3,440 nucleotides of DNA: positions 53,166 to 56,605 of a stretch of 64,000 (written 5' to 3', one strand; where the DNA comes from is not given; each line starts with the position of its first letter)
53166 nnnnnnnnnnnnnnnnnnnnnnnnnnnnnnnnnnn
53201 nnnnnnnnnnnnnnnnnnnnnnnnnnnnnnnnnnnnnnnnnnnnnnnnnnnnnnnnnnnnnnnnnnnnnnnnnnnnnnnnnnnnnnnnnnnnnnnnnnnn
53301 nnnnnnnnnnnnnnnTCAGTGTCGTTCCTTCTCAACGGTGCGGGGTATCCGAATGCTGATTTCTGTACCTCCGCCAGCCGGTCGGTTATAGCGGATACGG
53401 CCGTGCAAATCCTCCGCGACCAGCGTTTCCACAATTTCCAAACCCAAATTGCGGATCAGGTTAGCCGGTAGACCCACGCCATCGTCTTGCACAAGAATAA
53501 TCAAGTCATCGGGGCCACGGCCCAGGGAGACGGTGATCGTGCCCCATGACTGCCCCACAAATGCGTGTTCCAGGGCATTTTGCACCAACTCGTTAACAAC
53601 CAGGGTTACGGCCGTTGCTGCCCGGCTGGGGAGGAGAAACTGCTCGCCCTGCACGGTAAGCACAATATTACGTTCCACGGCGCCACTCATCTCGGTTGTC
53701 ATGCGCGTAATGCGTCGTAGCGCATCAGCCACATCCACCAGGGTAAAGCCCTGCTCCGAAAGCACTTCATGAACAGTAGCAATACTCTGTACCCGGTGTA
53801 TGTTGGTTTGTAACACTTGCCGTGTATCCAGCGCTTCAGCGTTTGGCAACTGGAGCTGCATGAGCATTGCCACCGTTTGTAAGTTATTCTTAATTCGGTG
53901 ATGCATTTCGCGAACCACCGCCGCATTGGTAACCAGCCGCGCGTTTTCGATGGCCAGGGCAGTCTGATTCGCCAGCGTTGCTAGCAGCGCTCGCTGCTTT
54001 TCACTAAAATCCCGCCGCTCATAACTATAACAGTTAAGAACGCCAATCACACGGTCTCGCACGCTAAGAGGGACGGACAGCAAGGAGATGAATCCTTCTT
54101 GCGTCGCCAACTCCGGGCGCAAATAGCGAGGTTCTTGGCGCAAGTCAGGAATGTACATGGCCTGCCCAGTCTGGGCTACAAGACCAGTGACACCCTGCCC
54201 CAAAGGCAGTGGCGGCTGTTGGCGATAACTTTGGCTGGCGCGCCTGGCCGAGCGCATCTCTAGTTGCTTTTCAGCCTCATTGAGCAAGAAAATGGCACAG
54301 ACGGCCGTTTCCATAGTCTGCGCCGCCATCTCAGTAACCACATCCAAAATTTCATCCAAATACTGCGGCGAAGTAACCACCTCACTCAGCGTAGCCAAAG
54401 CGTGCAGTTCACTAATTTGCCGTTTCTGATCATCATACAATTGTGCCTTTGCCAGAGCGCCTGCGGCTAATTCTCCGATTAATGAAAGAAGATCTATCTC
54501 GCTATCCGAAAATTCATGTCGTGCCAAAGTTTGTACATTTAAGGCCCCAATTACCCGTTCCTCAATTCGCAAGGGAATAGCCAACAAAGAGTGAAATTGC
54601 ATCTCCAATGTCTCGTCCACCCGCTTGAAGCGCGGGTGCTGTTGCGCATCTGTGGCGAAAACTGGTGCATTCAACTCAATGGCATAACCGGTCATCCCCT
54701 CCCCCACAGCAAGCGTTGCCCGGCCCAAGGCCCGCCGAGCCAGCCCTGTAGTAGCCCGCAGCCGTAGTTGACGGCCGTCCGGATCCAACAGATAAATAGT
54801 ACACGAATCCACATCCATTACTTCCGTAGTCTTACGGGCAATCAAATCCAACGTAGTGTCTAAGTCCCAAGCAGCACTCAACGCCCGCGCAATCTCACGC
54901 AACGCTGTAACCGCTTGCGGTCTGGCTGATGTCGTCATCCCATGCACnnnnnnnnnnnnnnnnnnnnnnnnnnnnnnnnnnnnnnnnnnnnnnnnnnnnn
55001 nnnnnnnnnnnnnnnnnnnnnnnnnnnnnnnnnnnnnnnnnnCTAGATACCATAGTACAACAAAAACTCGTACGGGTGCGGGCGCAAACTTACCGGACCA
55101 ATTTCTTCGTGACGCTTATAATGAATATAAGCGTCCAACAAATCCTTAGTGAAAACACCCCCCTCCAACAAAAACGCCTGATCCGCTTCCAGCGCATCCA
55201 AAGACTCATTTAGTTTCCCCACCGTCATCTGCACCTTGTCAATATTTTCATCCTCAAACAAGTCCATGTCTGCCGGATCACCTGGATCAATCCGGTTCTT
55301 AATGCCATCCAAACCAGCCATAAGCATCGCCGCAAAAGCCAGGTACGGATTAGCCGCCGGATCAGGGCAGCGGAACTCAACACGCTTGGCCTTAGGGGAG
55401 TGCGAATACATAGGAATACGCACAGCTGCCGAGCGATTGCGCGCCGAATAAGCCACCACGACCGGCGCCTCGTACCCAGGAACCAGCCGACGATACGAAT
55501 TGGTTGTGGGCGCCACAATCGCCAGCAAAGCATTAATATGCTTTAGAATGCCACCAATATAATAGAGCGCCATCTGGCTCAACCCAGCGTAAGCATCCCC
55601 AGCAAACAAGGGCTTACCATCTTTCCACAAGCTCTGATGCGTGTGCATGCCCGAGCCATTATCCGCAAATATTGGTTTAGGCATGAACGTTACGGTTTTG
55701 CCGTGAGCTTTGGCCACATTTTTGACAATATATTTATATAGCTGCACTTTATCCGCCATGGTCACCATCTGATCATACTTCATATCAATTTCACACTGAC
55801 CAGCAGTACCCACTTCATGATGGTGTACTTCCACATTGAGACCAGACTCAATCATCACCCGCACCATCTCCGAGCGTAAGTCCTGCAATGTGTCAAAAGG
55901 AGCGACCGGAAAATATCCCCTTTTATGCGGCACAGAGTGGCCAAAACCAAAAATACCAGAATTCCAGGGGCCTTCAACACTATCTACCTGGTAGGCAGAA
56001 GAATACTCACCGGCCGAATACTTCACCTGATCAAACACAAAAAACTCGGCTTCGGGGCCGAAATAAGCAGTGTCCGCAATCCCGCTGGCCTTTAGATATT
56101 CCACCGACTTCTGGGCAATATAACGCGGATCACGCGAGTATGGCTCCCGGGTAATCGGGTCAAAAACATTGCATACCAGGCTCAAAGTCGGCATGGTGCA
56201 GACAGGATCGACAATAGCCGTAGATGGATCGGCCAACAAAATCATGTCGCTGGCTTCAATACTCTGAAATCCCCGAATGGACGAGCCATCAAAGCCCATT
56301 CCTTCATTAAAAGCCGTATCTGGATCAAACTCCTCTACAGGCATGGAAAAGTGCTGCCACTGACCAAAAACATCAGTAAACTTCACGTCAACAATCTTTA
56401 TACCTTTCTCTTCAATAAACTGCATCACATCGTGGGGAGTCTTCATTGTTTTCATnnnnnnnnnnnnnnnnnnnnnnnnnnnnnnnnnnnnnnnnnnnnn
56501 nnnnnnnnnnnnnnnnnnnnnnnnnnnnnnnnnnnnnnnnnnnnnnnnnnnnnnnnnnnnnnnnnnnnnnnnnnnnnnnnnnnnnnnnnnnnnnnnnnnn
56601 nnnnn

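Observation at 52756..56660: glnA leader terminator with ANTAR-type dual hairpins next to a GAF-kinase/ANTAR regulator pair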

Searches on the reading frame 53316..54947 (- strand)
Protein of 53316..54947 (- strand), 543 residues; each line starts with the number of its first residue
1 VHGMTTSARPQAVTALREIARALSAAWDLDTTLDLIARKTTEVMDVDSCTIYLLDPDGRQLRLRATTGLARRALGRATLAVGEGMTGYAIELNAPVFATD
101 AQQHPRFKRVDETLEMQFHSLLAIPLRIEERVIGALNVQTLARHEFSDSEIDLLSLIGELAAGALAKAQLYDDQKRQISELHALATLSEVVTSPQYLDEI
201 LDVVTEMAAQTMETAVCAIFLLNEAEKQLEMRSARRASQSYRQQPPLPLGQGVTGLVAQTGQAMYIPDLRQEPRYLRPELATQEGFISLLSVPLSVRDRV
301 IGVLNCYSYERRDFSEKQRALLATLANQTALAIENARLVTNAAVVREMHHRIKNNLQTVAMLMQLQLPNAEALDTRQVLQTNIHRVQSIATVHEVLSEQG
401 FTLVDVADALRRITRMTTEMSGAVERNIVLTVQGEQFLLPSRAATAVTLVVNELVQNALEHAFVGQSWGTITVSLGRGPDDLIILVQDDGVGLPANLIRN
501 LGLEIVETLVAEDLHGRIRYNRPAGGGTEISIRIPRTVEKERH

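Call 3: search_protein_families(library=pfam, proteins=[window:53316-54947:-])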
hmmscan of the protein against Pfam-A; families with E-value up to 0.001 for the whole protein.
window:53316-54947:- (543 aa): 7 families
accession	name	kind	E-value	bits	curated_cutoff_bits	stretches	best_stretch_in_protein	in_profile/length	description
PF13185.12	GAF_2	-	3.4e-46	157.3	28.6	2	197-334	4-136/136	GAF domain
PF01590.32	GAF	-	1.5e-45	155.4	22.4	2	197-333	2-133/133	GAF domain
PF13492.12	GAF_3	-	1.4e-32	113.2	27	2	197-335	2-129/129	GAF domain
PF07568.18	HisKA_2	-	4.2e-17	62.4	22.3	1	347-417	1-72/76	Histidine kinase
PF02518.31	HATPase_c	-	1.8e-12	48.1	26.4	1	446-537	5-110/111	Histidine kinase-, DNA gyrase B-, and HSP90-like ATPase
PF13581.12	HATPase_c_2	-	1.9e-07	31.6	27.4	1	434-510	19-109/127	Histidine kinase-like ATPase domain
PF07536.20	HWE_HK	-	1.1e-05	26.5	22.8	1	347-414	1-66/83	HWE histidine kinase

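Call 10: find_homologous_proteins(query=window:53316-54947:-)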
Query window:53316-54947:- (543 aa): 2001 proteins with E <= 0.001 among 8000 candidates; the best 120 are listed.
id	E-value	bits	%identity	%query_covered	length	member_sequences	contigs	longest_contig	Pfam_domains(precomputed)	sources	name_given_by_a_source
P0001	0.0e+0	1151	100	99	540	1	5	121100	PF13185.13,PF01590.33,PF13581.13,PF02518.32,PF13492.13,PF07536.21,PF07568.19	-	-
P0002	5.2e-294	993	86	100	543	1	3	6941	PF13185.13,PF01590.33,PF13581.13,PF02518.32,PF13492.13,PF07536.21,PF07568.19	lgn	-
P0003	2.3e-291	985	85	99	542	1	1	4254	PF13185.13,PF01590.33,PF13581.13,PF02518.32,PF13492.13,PF07536.21,PF07568.19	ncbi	-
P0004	1.7e-287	972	84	99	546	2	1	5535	PF13185.13,PF01590.33,PF13581.13,PF02518.32,PF13492.13,PF07568.19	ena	-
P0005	8.1e-281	950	83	99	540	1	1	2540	PF13185.13,PF01590.33,PF13581.13,PF02518.32,PF13492.13,PF07536.21,PF07568.19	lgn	-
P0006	6.7e-272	921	81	99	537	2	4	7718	PF13185.13,PF01590.33,PF13581.13,PF02518.32,PF13492.13,PF07536.21,PF07568.19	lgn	-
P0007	1.8e-266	903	80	99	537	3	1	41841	PF13185.13,PF01590.33,PF13581.13,PF02518.32,PF13492.13,PF07536.21,PF07568.19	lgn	-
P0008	2.5e-265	899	78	100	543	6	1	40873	PF13185.13,PF01590.33,PF13581.13,PF02518.32,PF13492.13,PF07568.19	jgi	jgi:two-component system, sensor histidine kinase PdtaS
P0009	4.2e-265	898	78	99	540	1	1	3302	PF13185.13,PF01590.33,PF13581.13,PF02518.32,PF13492.13,PF07536.21,PF07568.19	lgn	-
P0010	3.4e-243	826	72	99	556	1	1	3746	PF13185.13,PF01590.33,PF13581.13,PF02518.32,PF13492.13,PF07536.21,PF07568.19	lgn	-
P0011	3.4e-234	796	71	99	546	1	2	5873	PF13185.13,PF01590.33,PF13581.13,PF02518.32,PF13492.13,PF07536.21,PF07568.19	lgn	-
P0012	2.7e-233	793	69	99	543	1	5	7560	PF13185.13,PF01590.33,PF13581.13,PF02518.32,PF13492.13,PF07536.21,PF07568.19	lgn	-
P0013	8.8e-233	792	70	99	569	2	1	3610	PF13185.13,PF01590.33,PF13581.13,PF02518.32,PF13492.13,PF07536.21,PF07568.19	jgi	-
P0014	2.2e-232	790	69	99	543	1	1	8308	PF13185.13,PF01590.33,PF13581.13,PF02518.32,PF13492.13,PF07536.21,PF07568.19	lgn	-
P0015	9.3e-232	788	70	99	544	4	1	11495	PF13185.13,PF01590.33,PF13581.13,PF02518.32,PF13492.13,PF07536.21,PF07568.19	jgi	jgi:signal transduction protein with GAF and PtsI domain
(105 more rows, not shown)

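Call 13: find_related_loci(query=A1, collection=genome_contigs, flank=6000)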
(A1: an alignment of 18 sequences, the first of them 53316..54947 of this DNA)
Query A1 (543 aa) in genome_contigs; peptide patterns used: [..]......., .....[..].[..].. (x = any residue, [..] = any of these).
232 stretches matched a pattern; 210 encode a relative of the query (tblastn E <= 1e-3); the best 80 are kept; 80 distinct loci.
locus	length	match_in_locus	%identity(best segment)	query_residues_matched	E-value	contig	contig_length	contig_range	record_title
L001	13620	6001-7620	82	5-540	0e+0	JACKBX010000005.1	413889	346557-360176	MAG: Ardenticatenaceae bacterium isolate HK-STAS-CHLO-32 HK-STAS-CHLO-32_5, whole genome shotgun sequence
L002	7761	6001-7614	81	1-540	0e+0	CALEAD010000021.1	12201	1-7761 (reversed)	MAG: uncultured Anaerolineae bacterium isolate N1_Bin_METABAT__191_1 genome assembly, contig: c_000002992622, whole geno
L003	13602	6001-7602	69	7-541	0e+0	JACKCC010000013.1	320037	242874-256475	MAG: Ardenticatenaceae bacterium isolate HK-STAS-CHLO-37 HK-STAS-CHLO-37_13, whole genome shotgun sequence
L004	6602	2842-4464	69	1-541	0e+0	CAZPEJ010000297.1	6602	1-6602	MAG TPA_asm: uncultured Ardenticatenaceae bacterium isolate SRP173033_co1_124 genome assembly, contig: NODE_30839_length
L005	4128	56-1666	68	5-541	0e+0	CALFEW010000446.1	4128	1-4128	MAG TPA_asm: uncultured Chloroflexi bacterium isolate SRR5576001_bin.34_CONCOCT_v1.1_MAG genome assembly, contig: ERZ795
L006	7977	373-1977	69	1-536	0e+0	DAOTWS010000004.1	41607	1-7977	MAG TPA_asm: Anaerolineae bacterium isolate H16_161 k91_1386328, whole genome shotgun sequence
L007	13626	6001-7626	68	1-542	0e+0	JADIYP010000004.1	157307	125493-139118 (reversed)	MAG: Candidatus Leptovillus affinis isolate AalE_BATAC.251 tig00005921-10-1573510, whole genome shotgun sequence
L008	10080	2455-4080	68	1-542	0e+0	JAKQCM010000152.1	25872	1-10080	MAG: Chloroflexota bacterium isolate USCA_metabat.78 k141_405230, whole genome shotgun sequence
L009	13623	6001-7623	68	5-541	0e+0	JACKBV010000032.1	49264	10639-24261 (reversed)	MAG: Ardenticatenaceae bacterium isolate HK-STAS-CHLO-30 HK-STAS-CHLO-30_32, whole genome shotgun sequence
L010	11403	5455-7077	66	1-541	0e+0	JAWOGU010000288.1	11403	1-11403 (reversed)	MAG: Chloroflexota bacterium isolate CWP4-1.bin.112 k191_1532275, whole genome shotgun sequence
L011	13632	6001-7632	68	7-542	0e+0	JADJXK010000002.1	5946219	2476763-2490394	MAG: Candidatus Leptofilum proximum isolate Kalu_MAXAC.106v2 tig00100734-10-59431720, whole genome shotgun sequence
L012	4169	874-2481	67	7-542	0e+0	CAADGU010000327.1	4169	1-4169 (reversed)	uncultured Chloroflexi bacterium isolate CFX4.fa.gz genome assembly, contig: k127_883300, whole genome shotgun sequence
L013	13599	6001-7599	68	7-539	0e+0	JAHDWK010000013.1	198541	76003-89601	MAG: Anaerolineae bacterium isolate CHL1 NODE_202_length_198541_cov_205.627556, whole genome shotgun sequence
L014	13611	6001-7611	68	5-539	0e+0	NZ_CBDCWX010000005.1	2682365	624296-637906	MAG: Candidatus Leptofilum sp. isolate 7b64b919-6ea5-499b-8485-25358eaaa058 contig_5, whole genome shotgun sequence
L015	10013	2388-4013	66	1-542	0e+0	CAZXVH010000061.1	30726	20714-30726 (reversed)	MAG TPA_asm: uncultured Ardenticatenaceae bacterium isolate binchicken_co235_31 genome assembly, contig: NODE_3541_lengt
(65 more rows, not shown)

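Call 64: search_solved_structures(query=window:53316-54947:-, max_evalue=0.001, show_alignments=0)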
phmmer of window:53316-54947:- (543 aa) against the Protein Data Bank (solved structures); distinct sequences matched with E-value up to 0.001: 24.
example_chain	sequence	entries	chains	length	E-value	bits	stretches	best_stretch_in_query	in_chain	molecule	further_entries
3trc_A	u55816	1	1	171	6.8e-19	71.3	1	14-162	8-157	Phosphoenolpyruvate-protein phosphotransferase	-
3ci6_A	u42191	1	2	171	1.7e-18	69.9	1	13-168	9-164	Phosphoenolpyruvate-protein phosphotransferase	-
3e0y_A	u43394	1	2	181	3.4e-16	62.4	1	13-169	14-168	Conserved domain protein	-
4r39_A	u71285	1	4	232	1.3e-10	43.9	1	345-540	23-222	Blue-light-activated histidine kinase 2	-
4r3a_A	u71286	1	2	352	4.3e-10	42.3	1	345-540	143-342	Blue-light-activated histidine kinase 2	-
4g3k_A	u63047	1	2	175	6e-10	41.8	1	13-171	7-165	Transcriptional regulator nlh1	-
4g3w_A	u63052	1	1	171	7.8e-10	41.4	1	13-166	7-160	Transcriptional regulator nlh1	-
1ykd_A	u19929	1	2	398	1.2e-08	37.5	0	9-126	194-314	adenylate cyclase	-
5w10_A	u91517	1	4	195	2.8e-08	36.3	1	7-172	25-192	cGMP-specific phosphodiesterase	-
4mcw_A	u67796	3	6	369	1.1e-07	34.3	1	23-179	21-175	Metal dependent phosphohydrolase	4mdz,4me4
1mc0_A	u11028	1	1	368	3.5e-07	32.6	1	19-306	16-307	3',5'-cyclic nucleotide phosphodiesterase 2A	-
3ibj_A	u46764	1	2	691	2.4e-06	29.9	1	21-307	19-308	cGMP-dependent 3',5'-cyclic phosphodiesterase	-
9lrn_A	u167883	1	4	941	4.4e-06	29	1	20-306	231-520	cGMP-dependent 3',5'-cyclic phosphodiesterase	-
3jab_B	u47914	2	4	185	2.8e-05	26.4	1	201-307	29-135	GafB domain of phosphodiesterase 2A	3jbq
3lfv_A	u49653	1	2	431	5.5e-05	25.4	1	81-304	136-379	cGMP-specific 3',5'-cyclic phosphodiesterase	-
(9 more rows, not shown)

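Call 65: search_protein_families(library=ncbifam, proteins=[window:53316-54947:-])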
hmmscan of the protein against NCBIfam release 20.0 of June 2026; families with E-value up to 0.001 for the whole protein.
window:53316-54947:- (543 aa): 16 families
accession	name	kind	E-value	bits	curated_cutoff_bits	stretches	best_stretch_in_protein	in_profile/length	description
NF008283.0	PRK11061.1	equivalog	6.8e-46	156.9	583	2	14-190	3-180/748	phosphoenolpyruvate--protein phosphotransferase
TIGR01817.1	nifA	equivalog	3.2e-27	95.5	528.85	2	180-358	3-183/534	nif-specific transcriptional activator NifA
NF052306.1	BluLightHisKinLov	equivalog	1.5e-16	60.2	450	1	340-535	148-333/334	blue-light-activated histidine kinase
NF047786.1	his_kin_MadS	equivalog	2e-15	56.8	500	2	288-382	129-221/434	MadS family sensor histidine kinase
NF010077.0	PRK13559.1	subfamily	5e-14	51.9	361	1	339-537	168-360/364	hypothetical protein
NF051872.1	HisKinPhyk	equivalog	1.8e-13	49.9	750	1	338-532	340-534/537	sensor histidine kinase PhyK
NF003451.0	PRK05022.1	equivalog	4.3e-10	38.9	476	1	14-187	7-181/512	nitric oxide reductase transcriptional regulator NorR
NF038230.1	Regu_Geo_Pelo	equivalog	3.7e-08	31.7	1200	1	197-349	19-175/935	GPMC system transcriptional regulator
TIGR02916.1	PEP_his_kin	equivalog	9e-08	31.1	300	1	198-500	321-630/679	XrtA/PEP-CTERM system histidine kinase PrsK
NF041606.1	dguan_cyc_DgcA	equivalog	2.5e-07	30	370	0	290-417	124-250/340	diguanylate cyclase DgcA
TIGR02966.1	phoR_proteo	equivalog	6.2e-06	25.4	334.2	1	383-500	168-280/333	phosphate regulon sensor histidine kinase PhoR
NF046044.1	PnpS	equivalog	8.2e-06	25.1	400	1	393-496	234-332/390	two-component system histidine kinase PnpS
NF038250.1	nitrate_NreA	equivalog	3.5e-05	23.6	175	0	248-306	55-116/142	nitrate respiration regulation accessory nitrate sensor NreA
NF008298.1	PRK11086.1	subfamily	0.00012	20.7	520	1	418-500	392-476/529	DcuS/MalK family sensor histidine kinase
NF011958.0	PRK15429.1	equivalog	0.00025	19.8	830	0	112-372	111-381/692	formate hydrogenlyase transcriptional activator FlhA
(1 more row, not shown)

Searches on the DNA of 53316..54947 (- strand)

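Call 77: search_with_rna_model(model_id=R1, sources=[L001, L002, L009, L011, L014, L016, L017, L018, L020, L028, L029, L039, L040, L043, L044, L046, L047, L049, L050, L051, L053, L054, L055, L056, L061, L062, L064, L065, L066, L067, L069, L070, L073, L074, L077, L079, L080], max_evalue=10)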
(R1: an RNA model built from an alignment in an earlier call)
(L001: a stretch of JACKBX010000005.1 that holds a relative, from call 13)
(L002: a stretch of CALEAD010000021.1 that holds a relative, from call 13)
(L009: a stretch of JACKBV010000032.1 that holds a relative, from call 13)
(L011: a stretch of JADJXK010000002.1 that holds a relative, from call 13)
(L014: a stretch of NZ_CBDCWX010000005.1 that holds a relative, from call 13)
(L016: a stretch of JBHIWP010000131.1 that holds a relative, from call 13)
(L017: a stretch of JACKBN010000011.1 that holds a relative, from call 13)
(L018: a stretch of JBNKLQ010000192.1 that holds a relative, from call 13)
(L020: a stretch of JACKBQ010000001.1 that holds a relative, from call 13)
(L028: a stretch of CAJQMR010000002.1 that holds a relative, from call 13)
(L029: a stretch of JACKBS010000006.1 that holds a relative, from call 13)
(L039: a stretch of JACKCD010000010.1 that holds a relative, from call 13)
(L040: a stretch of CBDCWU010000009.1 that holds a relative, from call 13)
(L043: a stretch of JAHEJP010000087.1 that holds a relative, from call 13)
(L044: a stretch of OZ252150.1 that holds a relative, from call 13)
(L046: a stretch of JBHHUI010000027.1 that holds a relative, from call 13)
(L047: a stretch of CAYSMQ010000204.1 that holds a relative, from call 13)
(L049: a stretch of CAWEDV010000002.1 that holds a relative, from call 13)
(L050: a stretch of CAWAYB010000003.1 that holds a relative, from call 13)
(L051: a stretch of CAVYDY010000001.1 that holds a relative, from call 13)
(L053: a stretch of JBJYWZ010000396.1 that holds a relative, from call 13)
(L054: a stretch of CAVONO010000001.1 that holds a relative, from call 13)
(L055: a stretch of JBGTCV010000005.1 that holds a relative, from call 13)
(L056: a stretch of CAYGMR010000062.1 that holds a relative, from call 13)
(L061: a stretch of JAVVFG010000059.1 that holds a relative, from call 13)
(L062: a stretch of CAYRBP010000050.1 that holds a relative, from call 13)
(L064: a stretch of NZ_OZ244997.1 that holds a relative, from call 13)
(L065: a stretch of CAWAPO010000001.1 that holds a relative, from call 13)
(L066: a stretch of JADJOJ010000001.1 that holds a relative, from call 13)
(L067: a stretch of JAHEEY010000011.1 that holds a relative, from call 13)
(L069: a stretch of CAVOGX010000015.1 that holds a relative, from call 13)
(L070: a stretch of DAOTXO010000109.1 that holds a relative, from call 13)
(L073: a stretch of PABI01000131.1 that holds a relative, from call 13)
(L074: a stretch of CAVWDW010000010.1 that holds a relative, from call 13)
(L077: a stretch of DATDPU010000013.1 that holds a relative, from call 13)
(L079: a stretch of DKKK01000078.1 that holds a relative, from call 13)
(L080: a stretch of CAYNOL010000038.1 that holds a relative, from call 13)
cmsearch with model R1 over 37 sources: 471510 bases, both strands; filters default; matches with E-value up to 10: 16.
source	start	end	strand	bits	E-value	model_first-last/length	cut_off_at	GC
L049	310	338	-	16.5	0.57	1-37/37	no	0.48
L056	320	365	+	16.3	0.64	1-37/37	no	0.43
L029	10057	10095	+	14.8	1.3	1-37/37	no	0.44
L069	2256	2301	+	14.3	1.7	1-37/37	no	0.52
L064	10015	10045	+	14.2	1.8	1-37/37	no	0.45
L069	4040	4063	-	13.2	3.1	1-37/37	no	0.58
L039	9827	9867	+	13.1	3.2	1-37/37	no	0.39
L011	10029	10067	+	13.1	3.3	1-37/37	no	0.49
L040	1946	1984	+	12.9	3.6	1-37/37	no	0.59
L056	9868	9905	+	12.4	4.5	1-37/37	no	0.5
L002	7352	7387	-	12.2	5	1-37/37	no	0.58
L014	4169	4213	-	11.6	6.6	1-37/37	no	0.51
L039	5742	5776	-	11.2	8.4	1-37/37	no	0.51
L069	7377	7396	-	10.9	9.6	1-37/37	no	0.6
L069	4494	4533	+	10.9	9.7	1-37/37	no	0.35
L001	7375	7393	-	10.9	9.7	1-37/37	no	0.58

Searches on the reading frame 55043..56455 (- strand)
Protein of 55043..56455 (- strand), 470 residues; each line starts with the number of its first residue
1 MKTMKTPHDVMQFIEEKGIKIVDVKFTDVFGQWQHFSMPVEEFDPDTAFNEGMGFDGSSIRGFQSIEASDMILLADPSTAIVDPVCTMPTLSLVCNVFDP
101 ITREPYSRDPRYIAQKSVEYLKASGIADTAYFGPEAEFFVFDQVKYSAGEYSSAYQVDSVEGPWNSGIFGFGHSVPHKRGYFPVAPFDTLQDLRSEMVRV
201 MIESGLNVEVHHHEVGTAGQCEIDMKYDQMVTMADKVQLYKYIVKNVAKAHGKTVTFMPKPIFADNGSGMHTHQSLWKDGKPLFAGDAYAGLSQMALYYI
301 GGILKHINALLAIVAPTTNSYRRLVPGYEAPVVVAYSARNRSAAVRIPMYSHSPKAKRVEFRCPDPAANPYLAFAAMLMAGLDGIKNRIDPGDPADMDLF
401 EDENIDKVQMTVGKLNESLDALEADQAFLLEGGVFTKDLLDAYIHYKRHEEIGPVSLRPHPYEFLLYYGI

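Call 3: search_protein_families(library=pfam, proteins=[window:55043-56455:-])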
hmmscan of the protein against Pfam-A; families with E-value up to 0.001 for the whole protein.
window:55043-56455:- (470 aa): 2 families
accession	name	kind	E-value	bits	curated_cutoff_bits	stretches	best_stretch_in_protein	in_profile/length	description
PF00120.29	Gln-synt_C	-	9.6e-133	442.9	24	1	108-467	2-344/344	Glutamine synthetase, catalytic domain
PF03951.24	Gln-synt_N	-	2.4e-30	104.4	33.4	1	19-100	2-82/82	Glutamine synthetase, beta-Grasp domain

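Call 65: search_protein_families(library=ncbifam, proteins=[window:55043-56455:-])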
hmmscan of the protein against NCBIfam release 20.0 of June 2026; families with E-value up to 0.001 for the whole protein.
window:55043-56455:- (470 aa): 5 families
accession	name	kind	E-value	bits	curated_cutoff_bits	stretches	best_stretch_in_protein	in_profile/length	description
TIGR00653.1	GlnA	equivalog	8.4e-194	644.5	429.15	1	9-468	2-461/462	type I glutamate--ammonia ligase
NF007006.0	PRK09469.1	equivalog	2.8e-178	593.3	845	1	8-469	4-468/469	glutamate--ammonia ligase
TIGR03105.1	gln_synth_III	equivalog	8.6e-75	251.9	469.6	2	194-450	160-417/435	type III glutamate--ammonia ligase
NF045547.1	GGputSyn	equivalog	8.8e-63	212.5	650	1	178-450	152-426/438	gamma-glutamylputrescine synthetase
NF041605.1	gln_syn_GlnII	equivalog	6e-11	42.1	500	1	53-374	35-321/333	glutamine synthetase GlnII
